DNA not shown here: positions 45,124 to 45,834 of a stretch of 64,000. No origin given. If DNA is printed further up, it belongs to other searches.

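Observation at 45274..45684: Small secreted protein made almost entirely of six 19-residue tandem repeats (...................)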

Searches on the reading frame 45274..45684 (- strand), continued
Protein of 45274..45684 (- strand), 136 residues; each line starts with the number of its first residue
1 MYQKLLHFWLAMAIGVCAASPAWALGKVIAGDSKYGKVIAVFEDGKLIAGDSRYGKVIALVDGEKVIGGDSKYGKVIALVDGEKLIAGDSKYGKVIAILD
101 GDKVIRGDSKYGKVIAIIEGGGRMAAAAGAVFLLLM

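Call 79: find_encoding_contigs(protein=P0110, flank=7000, max_places=4)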
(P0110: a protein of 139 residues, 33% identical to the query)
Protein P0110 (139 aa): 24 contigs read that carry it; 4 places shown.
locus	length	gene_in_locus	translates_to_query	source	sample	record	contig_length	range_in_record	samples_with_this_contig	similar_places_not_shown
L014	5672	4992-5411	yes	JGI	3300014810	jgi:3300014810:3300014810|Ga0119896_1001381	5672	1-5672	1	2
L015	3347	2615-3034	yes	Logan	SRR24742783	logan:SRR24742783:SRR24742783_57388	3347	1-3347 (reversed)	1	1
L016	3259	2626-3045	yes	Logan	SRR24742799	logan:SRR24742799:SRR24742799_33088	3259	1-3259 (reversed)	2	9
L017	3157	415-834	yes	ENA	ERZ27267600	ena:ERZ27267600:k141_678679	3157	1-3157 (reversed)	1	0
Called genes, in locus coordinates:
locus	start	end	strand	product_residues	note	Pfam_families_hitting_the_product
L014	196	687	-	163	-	-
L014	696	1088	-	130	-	-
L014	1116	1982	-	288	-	-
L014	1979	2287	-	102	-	-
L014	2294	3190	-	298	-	PF13280:WYL, PF25583:WCX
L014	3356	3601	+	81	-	PF13560:HTH_31, PF12844:HTH_19, PF01381:HTH_3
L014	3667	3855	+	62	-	-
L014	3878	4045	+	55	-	-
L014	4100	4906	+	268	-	-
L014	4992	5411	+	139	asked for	PF21786:Bflower_3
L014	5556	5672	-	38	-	?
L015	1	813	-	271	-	?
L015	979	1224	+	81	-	PF13560:HTH_31, PF12844:HTH_19, PF01381:HTH_3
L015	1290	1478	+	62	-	-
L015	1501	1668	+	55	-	-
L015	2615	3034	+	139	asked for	PF21786:Bflower_3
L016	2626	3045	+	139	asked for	PF21786:Bflower_3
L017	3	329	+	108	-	?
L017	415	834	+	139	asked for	PF21786:Bflower_3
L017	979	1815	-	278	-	PF02219:MTHFR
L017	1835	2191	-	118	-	PF04020:Phage_holin_4_2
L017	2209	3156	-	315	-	?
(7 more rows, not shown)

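Call 82: search_protein_families(library=padloc, proteins=[L014:4100-4906:+, L010:1099-1635:+, L008:7342-8880:+, L008:3112-6735:+, L002:497-2038:+, L002:2674-3357:+, L001:973-3555:+, L001:3574-6477:+, L012:2658-3107:+, L014:2294-3190:-], max_evalue=0.001)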
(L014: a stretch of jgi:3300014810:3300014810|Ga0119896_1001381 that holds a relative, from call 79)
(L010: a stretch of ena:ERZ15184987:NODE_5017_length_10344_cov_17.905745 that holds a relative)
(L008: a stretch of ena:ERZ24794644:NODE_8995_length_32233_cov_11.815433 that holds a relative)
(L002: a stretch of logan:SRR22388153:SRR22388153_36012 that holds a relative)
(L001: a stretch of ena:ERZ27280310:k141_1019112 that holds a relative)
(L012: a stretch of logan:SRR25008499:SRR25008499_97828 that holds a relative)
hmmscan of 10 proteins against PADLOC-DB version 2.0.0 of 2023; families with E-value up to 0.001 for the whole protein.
L014:4100-4906:+ (268 aa): 0 families

L010:1099-1635:+ (178 aa): 0 families

L008:7342-8880:+ (512 aa): 0 families

L008:3112-6735:+ (1207 aa): 1 family
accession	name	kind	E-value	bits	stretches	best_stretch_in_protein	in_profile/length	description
PDLC02987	caspase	-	3.4e-18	64.1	1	6-314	4-193/453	-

L002:497-2038:+ (513 aa): 0 families

L002:2674-3357:+ (227 aa): 0 families

L001:973-3555:+ (860 aa): 0 families

L001:3574-6477:+ (967 aa): 0 families

L012:2658-3107:+ (149 aa): 0 families

L014:2294-3190:- (298 aa): 3 families
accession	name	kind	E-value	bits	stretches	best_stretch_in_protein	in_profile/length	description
PDLC01457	WYL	-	1e-26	91.9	1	11-204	4-206/229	"CAS-I,CAS-II,CAS-III,CAS-IV,CAS-V,CAS-VI; associated_signaling"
PDLC01652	WYL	-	1e-25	89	1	125-292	18-158/162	"CAS-I,CAS-II,CAS-III,CAS-IV,CAS-V,CAS-VI; associated_signaling"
PDLC01766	Cas3c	-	5.2e-10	36.2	1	156-290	172-307/1009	-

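Call 88: find_related_loci(query=A4, collection=viral_contigs, flank=8000)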
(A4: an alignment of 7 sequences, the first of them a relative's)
Query A4 (139 aa) in viral_contigs; peptide patterns used: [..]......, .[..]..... (x = any residue, [..] = any of these).
63 stretches matched a pattern; 2 encode a relative of the query (tblastn E <= 1e-3); 2 distinct loci.
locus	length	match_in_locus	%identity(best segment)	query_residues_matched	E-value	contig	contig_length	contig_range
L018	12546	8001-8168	38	56-100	3e-5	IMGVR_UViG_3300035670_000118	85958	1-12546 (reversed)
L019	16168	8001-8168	38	56-100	3e-5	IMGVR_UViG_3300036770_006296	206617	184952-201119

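Call 90: find_related_loci(query=A5, collection=viral_contigs, flank=8000)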
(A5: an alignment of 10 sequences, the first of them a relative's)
Query A5 (149 aa) in viral_contigs; peptide patterns used: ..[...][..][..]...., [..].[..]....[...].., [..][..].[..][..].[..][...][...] (x = any residue, [..] = any of these).
306 stretches matched a pattern, but none encodes a relative of the query by tblastn (E <= 1e-3).

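Call 92: find_related_loci(query=A3, collection=metagenome_contigs, flank=8000)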
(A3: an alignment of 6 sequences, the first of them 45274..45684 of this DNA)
Query A3 (136 aa) in metagenome_contigs; peptide patterns used: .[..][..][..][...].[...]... (x = any residue, [..] = any of these).
29 stretches matched a pattern; 16 encode a relative of the query (tblastn E <= 1e-3); 16 distinct loci.
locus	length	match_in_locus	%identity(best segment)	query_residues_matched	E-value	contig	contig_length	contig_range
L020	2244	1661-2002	66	23-136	1e-45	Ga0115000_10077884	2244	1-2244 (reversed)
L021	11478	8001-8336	68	25-136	2e-45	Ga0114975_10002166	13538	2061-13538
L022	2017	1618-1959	66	23-136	1e-45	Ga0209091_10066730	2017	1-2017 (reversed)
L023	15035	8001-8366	60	14-136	5e-43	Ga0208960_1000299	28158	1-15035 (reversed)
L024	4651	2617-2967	62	20-136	1e-42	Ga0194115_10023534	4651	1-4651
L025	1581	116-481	60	14-136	2e-43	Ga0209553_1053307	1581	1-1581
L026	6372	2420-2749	65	27-136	4e-42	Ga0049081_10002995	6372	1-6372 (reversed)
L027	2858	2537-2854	66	25-130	1e-39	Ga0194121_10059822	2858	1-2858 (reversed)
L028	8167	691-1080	56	4-136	3e-37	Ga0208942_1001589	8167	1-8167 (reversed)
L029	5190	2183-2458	65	27-136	2e-35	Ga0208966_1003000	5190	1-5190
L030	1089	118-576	55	17-136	3e-31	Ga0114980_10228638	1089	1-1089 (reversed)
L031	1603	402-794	47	6-136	2e-27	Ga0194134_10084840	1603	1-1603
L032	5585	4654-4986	55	27-136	3e-26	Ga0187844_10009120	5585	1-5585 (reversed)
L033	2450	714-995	61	27-136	6e-23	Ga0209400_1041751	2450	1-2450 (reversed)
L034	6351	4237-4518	61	27-136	7e-23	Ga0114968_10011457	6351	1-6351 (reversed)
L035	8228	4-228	62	27-136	1e-21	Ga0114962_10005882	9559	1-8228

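Call 96: search_protein_families(library=pfam, proteins=[L021:5500-6564:+, L021:6561-7793:+, L021:8001-8339:+, L021:9043-10485:-, L021:10782-11435:-, L021:5069-5491:+, L021:4109-5050:-, L021:3502-4119:-, L021:2112-3485:+, L021:865-2082:+], max_evalue=0.001)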
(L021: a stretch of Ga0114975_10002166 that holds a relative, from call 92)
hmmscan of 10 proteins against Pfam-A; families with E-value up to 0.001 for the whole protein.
L021:5500-6564:+ (354 aa): 1 family
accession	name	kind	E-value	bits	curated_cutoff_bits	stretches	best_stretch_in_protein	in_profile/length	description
PF00155.27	Aminotran_1_2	-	7.1e-12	45.6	19.7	1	66-329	44-344/361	Aminotransferase class I and II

L021:6561-7793:+ (410 aa): 1 family
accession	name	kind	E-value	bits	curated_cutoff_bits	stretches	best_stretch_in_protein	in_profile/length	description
PF13354.11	Beta-lactamase2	-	3.2e-13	50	22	1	69-185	13-126/214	Beta-lactamase enzyme family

L021:8001-8339:+ (112 aa): 2 families
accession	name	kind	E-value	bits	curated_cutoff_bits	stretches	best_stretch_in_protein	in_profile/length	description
PF21786.3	Bflower_3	-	1.5e-18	67.3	34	1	5-98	2-100/125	6-fold beta flower protein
PF21785.3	Bflower_2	-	0.00034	20.9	38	1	29-102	23-88/112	5-fold beta-flower protein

L021:9043-10485:- (480 aa): 2 families
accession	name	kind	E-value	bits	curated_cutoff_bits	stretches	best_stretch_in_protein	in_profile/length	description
PF03441.19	FAD_binding_7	-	2e-60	204.1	27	1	289-473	3-190/203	FAD binding domain of DNA photolyase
PF00875.24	DNA_photolyase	-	5.4e-45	153.7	26.6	1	7-175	2-163/164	DNA photolyase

L021:10782-11435:- (217 aa): 0 families

L021:5069-5491:+ (140 aa): 1 family
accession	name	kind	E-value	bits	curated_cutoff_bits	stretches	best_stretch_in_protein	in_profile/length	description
PF00903.31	Glyoxalase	-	1.9e-11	44.8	20.6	1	8-128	4-121/121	Glyoxalase/Bleomycin resistance protein/Dioxygenase superfamily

L021:4109-5050:- (313 aa): 1 family
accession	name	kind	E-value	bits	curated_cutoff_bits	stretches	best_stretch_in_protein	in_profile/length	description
PF01734.28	Patatin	-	8.1e-33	114.7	27.7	1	23-181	1-189/191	Patatin-like phospholipase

L021:3502-4119:- (205 aa): 10 families
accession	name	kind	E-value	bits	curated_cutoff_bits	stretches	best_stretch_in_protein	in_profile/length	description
PF08241.18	Methyltransf_11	-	1.2e-21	77.5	21.2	1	33-133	1-94/95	Methyltransferase domain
PF13649.12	Methyltransf_25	-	7.5e-20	71.9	27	1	32-130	1-97/97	Methyltransferase domain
PF13847.12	Methyltransf_31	-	1.8e-17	63.8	27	1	27-150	2-125/145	Methyltransferase domain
PF08242.18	Methyltransf_12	-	3.5e-15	57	30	1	33-132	1-98/98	Methyltransferase domain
PF13489.12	Methyltransf_23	-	8.6e-11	42.3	27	1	24-160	18-139/164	Methyltransferase domain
PF03848.20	TehB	-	3.5e-08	33.5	20.4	1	28-131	30-129/193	Tellurite resistance protein TehB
PF05175.20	MTS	-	2.8e-07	30.8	23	1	19-134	25-138/170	Methyltransferase small domain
PF01209.24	Ubie_methyltran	-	2.2e-06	27.6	20.1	1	29-133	48-150/233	ubiE/COQ5 methyltransferase family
PF08003.17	Methyltransf_9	-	4.6e-05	23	23.8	1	28-109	115-195/315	Protein of unknown function (DUF1698)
PF02353.26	CMAS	-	0.00022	21.1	27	1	25-143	59-173/273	Mycolic acid cyclopropane synthetase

L021:2112-3485:+ (457 aa): 1 family
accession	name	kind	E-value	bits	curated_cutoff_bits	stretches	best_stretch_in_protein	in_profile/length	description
PF01663.27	Phosphodiest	-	2.6e-57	195.4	23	1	4-370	1-342/342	Type I phosphodiesterase / nucleotide pyrophosphatase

L021:865-2082:+ (405 aa): 0 families

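Call 105: search_solved_structures(query=A2, max_evalue=10)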
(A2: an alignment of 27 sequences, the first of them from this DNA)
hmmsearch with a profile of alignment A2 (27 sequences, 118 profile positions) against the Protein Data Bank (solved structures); distinct sequences matched with E-value up to 10: 2.
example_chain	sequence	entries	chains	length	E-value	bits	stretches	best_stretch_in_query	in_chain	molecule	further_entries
7eiv_C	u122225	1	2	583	1.1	12.3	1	11-66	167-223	Glycine--tRNA ligase beta subunit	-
7yse_C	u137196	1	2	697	1.2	12.2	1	11-66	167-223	Glycine--tRNA ligase beta subunit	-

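Call 107: search_protein_families(library=pfam, proteins=[L034:1120-2124:-, L034:2100-3263:-, L034:3251-3799:-, L034:5176-5856:+, L035:1898-3151:-, L035:5121-7676:+, L035:3818-4684:+, L032:889-1911:+, L032:2818-3465:+, L032:3698-4318:-], max_evalue=0.001)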
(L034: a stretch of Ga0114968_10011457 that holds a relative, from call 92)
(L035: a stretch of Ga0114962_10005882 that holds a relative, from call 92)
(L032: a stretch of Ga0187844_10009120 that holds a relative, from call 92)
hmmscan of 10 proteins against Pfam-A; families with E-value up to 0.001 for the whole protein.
L034:1120-2124:- (334 aa): 1 family
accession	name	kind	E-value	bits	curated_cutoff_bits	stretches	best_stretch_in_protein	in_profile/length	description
PF04577.19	Glyco_transf_61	-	1.2e-24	87.5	27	1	97-261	1-132/137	Glycosyltransferase 61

L034:2100-3263:- (387 aa): 0 families

L034:3251-3799:- (182 aa): 0 families

L034:5176-5856:+ (226 aa): 0 families

L035:1898-3151:- (417 aa): 3 families
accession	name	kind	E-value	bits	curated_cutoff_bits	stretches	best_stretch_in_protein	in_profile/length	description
PF22607.2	FAD_binding-like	-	2e-33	115.6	27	1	170-298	1-130/130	FAD binding domain-like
PF01494.25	FAD_binding_3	-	1.3e-15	57.9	22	2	10-162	3-167/349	FAD binding domain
PF13450.12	NAD_binding_8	-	0.00014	22.5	21.9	1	13-48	1-35/68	NAD(P)-binding Rossmann-like domain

L035:5121-7676:+ (851 aa): 3 families
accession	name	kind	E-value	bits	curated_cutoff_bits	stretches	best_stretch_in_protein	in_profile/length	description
PF20256.3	MoCoBD_2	-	2.2e-69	234.5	27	1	471-783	2-283/283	Molybdopterin cofactor-binding domain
PF02738.23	MoCoBD_1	-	8.1e-64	215.5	27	1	197-443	2-244/244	Molybdopterin cofactor-binding domain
PF01315.27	Ald_Xan_dh_C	-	5.5e-31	107.6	31.3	1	69-179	1-110/110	Aldehyde oxidase and xanthine dehydrogenase, a/b hammerhead domain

L035:3818-4684:+ (288 aa): 2 families
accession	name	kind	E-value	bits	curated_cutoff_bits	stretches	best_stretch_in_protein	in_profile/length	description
PF00941.27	FAD_binding_5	-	6.7e-52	176.2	27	1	5-174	2-169/170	FAD binding domain in molybdopterin dehydrogenase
PF03450.22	CO_deh_flav_C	-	3.7e-14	53.1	25.5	1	183-281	3-101/102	CO dehydrogenase flavoprotein C-terminal domain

L032:889-1911:+ (340 aa): 1 family
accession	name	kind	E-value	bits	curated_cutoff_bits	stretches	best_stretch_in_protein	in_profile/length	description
PF01075.23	Glyco_transf_9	-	1.4e-25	90.5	22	1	161-300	86-232/247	Glycosyltransferase family 9 (heptosyltransferase)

L032:2818-3465:+ (215 aa): 2 families
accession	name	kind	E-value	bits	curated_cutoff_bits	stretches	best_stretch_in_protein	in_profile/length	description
PF00685.33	Sulfotransfer_1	-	6.1e-06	26.2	22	0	167-205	152-190/255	Sulfotransferase domain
PF13469.12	Sulfotransfer_3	-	3.3e-05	24.7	27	1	11-198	3-214/216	Sulfotransferase family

L032:3698-4318:- (206 aa): 8 families
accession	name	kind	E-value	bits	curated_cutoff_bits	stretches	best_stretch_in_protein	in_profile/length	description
PF01583.26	APS_kinase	-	8.6e-68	227.6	21.1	1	39-187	2-151/152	Adenylylsulphate kinase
PF13671.12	AAA_33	-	9.8e-10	39.3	27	1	41-153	1-114/143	AAA domain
PF13238.12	AAA_18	-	2.4e-05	25.2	29.4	1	42-148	1-102/128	AAA domain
PF03193.22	RsgA_GTPase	-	3.5e-05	24.2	30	1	37-67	104-134/174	RsgA GTPase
PF08433.16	KTI12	-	0.00021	21.3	22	1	42-125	4-88/271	Chromatin associated protein KTI12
PF00005.33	ABC_tran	-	0.00035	21.6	25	1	37-71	9-43/137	ABC transporter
PF24883.2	NPHP3_N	-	0.00067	20.3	24.8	0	35-69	17-52/164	Nephrocystin 3, N-terminal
PF03308.22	MeaB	-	0.00089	18.8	23.1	0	37-73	31-67/273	Methylmalonyl Co-A mutase-associated GTPase MeaB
